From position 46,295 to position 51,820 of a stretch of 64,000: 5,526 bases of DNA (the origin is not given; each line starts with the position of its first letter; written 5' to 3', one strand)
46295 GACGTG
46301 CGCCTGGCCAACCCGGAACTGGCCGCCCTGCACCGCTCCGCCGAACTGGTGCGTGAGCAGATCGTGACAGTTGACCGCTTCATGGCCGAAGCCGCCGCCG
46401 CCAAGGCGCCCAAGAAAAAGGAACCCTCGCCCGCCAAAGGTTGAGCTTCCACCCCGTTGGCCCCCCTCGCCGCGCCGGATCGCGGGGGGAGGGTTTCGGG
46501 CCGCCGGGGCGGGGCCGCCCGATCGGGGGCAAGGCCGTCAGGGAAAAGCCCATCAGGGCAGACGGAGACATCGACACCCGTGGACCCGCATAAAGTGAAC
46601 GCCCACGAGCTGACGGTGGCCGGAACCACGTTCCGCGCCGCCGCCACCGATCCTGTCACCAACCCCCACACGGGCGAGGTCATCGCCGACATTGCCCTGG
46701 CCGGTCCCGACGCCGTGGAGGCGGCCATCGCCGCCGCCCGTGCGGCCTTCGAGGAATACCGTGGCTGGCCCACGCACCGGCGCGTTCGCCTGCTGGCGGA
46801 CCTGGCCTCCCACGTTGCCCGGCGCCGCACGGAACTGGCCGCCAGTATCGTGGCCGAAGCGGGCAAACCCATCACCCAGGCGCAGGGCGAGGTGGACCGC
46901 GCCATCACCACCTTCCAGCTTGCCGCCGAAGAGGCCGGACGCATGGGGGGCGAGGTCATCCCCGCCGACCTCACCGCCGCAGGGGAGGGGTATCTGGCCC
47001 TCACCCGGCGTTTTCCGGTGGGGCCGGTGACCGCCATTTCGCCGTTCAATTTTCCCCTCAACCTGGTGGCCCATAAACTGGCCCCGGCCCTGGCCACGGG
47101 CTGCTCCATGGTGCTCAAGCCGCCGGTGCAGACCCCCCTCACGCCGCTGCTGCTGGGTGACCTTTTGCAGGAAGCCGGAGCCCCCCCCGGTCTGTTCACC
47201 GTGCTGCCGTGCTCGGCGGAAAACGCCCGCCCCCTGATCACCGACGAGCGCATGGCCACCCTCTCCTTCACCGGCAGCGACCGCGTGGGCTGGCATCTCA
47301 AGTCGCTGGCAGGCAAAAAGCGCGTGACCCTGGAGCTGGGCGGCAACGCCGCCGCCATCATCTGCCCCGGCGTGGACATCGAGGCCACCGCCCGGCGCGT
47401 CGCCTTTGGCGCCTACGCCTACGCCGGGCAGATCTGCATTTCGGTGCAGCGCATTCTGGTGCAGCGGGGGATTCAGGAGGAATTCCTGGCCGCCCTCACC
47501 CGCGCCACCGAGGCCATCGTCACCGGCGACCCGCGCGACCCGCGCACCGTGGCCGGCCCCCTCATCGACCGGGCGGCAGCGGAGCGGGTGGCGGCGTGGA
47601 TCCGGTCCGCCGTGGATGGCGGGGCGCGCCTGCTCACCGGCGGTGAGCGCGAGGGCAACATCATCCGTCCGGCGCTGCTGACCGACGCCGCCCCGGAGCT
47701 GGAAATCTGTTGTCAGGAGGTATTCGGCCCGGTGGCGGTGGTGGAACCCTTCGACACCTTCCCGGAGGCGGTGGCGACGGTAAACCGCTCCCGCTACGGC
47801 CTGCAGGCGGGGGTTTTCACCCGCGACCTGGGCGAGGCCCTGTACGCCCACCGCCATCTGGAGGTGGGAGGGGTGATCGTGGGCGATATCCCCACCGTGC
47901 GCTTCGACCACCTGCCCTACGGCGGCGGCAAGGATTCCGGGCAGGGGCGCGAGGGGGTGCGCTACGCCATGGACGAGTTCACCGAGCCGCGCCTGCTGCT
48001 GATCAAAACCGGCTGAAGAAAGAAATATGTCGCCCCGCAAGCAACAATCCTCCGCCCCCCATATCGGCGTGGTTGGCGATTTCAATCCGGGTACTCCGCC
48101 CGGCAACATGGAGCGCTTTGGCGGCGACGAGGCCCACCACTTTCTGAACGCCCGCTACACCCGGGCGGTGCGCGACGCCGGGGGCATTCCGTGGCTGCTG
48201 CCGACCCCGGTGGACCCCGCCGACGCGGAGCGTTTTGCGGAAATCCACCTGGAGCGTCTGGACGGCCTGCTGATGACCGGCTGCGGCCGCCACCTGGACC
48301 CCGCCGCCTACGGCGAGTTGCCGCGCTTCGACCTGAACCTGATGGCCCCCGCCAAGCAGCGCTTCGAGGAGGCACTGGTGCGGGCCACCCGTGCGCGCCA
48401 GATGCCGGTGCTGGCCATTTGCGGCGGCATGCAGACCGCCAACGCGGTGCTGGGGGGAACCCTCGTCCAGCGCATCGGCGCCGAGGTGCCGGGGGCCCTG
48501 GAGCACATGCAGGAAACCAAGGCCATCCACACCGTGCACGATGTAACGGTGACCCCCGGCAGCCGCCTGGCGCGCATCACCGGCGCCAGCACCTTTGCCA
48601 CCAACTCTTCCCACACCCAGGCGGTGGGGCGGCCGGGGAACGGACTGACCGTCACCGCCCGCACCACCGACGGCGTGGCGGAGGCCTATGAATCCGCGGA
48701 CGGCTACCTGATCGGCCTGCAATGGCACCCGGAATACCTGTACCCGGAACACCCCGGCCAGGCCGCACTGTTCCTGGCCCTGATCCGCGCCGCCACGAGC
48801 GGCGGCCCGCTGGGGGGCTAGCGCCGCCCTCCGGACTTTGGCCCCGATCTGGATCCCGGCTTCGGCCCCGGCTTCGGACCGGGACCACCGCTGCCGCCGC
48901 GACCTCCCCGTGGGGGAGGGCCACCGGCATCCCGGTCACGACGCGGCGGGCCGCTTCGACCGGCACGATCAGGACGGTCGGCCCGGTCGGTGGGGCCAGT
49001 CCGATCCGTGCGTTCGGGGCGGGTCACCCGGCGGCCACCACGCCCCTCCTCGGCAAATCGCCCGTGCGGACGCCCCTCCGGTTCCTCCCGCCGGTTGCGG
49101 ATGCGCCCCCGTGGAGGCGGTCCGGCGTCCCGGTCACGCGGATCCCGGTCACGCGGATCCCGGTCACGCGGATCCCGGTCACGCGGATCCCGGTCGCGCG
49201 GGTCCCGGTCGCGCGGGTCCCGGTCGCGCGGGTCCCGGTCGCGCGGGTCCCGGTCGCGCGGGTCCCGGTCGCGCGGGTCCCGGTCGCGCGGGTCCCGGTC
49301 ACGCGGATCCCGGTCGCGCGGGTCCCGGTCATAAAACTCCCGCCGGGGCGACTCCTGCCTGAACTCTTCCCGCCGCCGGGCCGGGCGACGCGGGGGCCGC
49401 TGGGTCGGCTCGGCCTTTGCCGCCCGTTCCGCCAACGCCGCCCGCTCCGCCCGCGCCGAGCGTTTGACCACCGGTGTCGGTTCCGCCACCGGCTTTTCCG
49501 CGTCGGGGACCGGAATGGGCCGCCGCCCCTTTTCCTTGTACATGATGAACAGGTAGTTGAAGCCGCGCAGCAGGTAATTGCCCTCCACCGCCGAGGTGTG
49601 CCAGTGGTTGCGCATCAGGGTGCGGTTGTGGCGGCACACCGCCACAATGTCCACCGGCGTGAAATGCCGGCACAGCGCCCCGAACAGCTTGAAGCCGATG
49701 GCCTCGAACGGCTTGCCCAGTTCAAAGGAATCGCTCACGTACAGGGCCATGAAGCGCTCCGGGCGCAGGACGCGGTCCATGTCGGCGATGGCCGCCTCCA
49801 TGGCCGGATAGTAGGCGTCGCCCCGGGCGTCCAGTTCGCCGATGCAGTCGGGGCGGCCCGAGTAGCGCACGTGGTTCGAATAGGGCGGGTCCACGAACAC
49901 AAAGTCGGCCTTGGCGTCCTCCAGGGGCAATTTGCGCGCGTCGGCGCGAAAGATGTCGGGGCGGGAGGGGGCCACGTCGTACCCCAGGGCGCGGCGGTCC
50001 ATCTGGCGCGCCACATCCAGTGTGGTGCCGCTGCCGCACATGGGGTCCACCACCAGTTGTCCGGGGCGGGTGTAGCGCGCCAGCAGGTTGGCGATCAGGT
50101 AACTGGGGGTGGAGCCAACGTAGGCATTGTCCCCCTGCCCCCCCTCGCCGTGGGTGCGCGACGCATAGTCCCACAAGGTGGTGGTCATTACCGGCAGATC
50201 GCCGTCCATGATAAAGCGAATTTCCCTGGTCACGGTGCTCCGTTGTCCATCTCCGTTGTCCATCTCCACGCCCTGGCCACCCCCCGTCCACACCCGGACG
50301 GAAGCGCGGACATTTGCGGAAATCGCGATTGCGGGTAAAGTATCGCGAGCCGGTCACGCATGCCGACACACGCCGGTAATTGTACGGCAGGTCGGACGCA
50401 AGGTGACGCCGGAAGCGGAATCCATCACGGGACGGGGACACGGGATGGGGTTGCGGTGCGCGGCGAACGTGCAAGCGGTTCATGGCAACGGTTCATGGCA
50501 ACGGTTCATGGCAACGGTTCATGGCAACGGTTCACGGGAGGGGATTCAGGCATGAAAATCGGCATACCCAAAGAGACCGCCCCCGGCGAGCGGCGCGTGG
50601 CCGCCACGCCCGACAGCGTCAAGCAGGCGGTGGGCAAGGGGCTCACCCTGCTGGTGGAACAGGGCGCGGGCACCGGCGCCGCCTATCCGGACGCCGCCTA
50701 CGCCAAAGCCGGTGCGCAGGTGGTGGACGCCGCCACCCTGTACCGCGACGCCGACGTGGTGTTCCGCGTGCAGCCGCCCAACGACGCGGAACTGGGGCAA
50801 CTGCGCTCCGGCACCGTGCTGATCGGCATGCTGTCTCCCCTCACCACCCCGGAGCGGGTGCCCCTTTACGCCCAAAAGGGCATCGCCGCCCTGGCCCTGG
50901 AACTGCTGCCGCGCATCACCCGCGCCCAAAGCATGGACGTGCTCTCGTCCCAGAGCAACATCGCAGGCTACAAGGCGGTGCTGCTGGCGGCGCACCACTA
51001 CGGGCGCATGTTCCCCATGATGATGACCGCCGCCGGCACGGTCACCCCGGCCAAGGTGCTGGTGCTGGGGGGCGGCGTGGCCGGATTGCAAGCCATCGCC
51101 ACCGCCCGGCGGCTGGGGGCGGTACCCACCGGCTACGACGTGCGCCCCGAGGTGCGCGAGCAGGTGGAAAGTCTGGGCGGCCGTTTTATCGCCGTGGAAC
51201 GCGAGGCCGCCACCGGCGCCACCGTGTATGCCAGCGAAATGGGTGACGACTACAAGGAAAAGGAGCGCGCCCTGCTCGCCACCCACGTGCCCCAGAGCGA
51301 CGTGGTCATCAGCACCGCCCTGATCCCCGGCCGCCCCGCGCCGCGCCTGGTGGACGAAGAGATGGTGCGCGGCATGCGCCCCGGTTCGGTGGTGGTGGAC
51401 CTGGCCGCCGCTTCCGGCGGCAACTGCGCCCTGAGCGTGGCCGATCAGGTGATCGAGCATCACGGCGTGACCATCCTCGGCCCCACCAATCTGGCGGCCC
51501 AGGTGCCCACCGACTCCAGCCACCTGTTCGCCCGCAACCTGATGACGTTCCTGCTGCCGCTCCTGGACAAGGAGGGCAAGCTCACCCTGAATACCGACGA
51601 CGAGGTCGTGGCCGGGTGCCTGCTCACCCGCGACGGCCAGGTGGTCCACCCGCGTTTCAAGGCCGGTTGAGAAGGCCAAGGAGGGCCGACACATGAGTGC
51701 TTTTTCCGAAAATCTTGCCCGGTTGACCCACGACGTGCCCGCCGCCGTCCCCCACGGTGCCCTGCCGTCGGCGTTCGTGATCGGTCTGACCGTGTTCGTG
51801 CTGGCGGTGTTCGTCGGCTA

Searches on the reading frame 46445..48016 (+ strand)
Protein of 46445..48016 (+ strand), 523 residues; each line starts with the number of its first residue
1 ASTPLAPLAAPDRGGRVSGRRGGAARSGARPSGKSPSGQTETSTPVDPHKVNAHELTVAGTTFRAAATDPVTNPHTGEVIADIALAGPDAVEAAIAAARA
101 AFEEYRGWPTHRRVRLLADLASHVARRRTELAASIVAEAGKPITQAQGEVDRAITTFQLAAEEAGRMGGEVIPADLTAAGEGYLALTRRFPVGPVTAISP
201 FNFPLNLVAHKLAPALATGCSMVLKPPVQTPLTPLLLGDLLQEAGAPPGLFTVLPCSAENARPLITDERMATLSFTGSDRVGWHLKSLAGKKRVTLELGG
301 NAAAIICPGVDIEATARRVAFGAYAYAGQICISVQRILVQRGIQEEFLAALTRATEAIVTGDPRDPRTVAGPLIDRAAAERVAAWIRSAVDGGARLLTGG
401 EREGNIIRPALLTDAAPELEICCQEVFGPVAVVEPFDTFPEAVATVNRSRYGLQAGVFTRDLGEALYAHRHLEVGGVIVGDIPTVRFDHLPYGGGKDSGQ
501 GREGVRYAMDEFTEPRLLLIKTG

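Call 51: search_protein_families(library=pfam, proteins=[window:46445-48016:+], max_evalue=0.00001)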
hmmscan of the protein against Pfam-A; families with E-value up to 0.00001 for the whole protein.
window:46445-48016:+ (523 aa): 1 family
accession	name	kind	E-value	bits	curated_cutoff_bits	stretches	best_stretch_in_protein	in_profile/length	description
PF00171.27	Aldedh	-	1.5e-143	479.2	23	1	69-516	9-459/461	Aldehyde dehydrogenase family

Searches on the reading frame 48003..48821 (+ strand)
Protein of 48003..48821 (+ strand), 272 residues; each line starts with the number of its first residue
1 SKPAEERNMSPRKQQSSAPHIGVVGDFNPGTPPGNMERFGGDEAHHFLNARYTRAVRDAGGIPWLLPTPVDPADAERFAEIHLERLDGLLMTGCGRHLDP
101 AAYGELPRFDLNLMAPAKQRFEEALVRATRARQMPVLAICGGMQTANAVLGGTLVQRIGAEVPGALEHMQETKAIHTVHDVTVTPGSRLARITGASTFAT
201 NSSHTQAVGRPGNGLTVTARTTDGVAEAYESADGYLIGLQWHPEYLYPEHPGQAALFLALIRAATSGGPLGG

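Call 51: search_protein_families(library=pfam, proteins=[window:48003-48821:+], max_evalue=0.00001)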
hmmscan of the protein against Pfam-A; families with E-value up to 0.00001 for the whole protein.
window:48003-48821:+ (272 aa): 2 families
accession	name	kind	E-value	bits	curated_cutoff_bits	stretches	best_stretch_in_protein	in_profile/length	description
PF07722.19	Peptidase_C26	-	9e-50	169.9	20.5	1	42-244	19-219/219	Peptidase C26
PF00117.34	GATase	-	1.1e-11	45.2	22.8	1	122-257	61-184/190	Glutamine amidotransferase class-I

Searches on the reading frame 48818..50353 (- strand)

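Call 51: search_protein_families(library=pfam, proteins=[window:48818-50353:-], max_evalue=0.00001)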
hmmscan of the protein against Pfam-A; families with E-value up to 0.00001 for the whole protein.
window:48818-50353:- (511 aa): 1 family
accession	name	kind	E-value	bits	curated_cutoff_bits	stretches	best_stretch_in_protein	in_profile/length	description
PF01555.25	N6_N4_Mtase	-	3.5e-15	57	26.7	1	57-130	140-214/221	DNA methylase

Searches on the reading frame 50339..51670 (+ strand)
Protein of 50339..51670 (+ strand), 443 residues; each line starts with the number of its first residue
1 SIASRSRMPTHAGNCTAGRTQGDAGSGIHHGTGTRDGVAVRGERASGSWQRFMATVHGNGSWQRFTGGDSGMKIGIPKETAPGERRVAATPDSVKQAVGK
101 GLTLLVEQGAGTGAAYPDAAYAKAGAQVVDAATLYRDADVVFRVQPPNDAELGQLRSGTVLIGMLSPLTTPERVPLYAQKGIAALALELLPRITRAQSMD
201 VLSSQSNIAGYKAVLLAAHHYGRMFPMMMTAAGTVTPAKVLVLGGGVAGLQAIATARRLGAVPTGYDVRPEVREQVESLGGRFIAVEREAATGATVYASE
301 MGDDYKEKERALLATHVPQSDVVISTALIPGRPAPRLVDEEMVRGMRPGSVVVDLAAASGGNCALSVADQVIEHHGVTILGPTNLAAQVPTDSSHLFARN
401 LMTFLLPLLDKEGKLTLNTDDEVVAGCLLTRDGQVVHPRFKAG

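Call 51: search_protein_families(library=pfam, proteins=[window:50339-51670:+], max_evalue=0.00001)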
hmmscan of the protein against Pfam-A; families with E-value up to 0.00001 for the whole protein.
window:50339-51670:+ (443 aa): 2 families
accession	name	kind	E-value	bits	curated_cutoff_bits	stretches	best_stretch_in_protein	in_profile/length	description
PF01262.27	AlaDh_PNT_C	-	1.3e-67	227.8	23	1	213-437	1-213/214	Alanine dehydrogenase/PNT, C-terminal domain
PF05222.21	AlaDh_PNT_N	-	1.5e-43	148.7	30.4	1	75-209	1-136/136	Alanine dehydrogenase/PNT, N-terminal domain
